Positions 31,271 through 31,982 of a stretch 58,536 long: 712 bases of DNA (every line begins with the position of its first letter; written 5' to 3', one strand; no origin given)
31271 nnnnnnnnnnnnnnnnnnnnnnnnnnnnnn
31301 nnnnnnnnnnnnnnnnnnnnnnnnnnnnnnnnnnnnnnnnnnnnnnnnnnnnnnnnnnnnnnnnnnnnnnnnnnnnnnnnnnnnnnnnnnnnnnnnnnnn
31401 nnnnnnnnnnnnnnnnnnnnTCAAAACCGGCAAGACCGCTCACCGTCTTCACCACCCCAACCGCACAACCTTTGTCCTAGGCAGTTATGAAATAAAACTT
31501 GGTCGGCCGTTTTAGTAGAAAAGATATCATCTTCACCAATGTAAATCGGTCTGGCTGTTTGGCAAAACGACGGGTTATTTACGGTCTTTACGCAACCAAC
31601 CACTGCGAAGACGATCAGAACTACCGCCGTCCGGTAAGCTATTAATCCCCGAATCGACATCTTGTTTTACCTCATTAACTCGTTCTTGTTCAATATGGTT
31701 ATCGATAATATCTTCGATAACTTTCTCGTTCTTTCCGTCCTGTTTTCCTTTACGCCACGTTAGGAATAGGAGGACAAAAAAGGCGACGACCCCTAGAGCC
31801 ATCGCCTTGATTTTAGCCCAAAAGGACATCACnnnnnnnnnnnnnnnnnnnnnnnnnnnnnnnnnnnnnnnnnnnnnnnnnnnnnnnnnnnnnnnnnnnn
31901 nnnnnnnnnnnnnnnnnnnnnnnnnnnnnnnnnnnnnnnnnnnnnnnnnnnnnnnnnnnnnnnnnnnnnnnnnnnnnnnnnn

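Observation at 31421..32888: Lysis cassette whose endolysin candidate carries a C-terminal hydrophobic anchor and is of unresolved family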

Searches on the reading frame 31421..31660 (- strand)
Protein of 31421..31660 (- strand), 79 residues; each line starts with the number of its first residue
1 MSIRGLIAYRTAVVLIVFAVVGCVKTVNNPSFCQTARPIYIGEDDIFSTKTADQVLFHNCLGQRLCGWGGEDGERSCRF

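Call 3: search_protein_families(library=pfam, proteins=[window:31421-31660:-], max_evalue=1)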
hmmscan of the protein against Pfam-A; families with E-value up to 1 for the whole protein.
window:31421-31660:- (79 aa): 0 families

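Call 4: search_protein_families(library=phrogs, proteins=[window:31421-31660:-], max_evalue=0.01)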
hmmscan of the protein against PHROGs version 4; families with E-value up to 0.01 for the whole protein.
window:31421-31660:- (79 aa): 1 family
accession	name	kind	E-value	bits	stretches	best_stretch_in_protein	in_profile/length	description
phrog_1275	-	lysis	3.5e-17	63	1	10-74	8-77/81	Rz-like spanin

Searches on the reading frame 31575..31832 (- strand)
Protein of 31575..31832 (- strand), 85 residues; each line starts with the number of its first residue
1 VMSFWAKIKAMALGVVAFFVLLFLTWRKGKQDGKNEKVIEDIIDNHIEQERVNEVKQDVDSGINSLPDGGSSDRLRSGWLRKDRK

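Call 3: search_protein_families(library=pfam, proteins=[window:31575-31832:-], max_evalue=1)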
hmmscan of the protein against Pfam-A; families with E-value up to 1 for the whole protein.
window:31575-31832:- (85 aa): 3 families
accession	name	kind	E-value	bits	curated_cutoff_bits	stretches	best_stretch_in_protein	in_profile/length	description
PF09402.16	MSC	-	0.11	12.3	29.7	1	2-80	214-291/337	Man1-Src1p-C-terminal domain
PF15183.11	MRAP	-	0.18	12.2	27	1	3-37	41-73/89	Melanocortin-2 receptor accessory protein family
PF12110.13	Nup96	-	0.24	10.8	25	1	2-51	223-268/295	Nuclear protein 96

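Call 4: search_protein_families(library=phrogs, proteins=[window:31575-31832:-], max_evalue=0.01)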
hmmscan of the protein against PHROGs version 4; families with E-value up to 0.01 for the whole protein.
window:31575-31832:- (85 aa): 3 families
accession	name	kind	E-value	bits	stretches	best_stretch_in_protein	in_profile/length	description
phrog_1026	-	lysis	1.3e-16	61.6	1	3-82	2-84/85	Rz-like spanin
phrog_7125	-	unknown function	0.004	17.9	1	9-55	58-104/230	-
phrog_1152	-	lysis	0.0043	18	1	3-59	7-66/127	Rz-like spanin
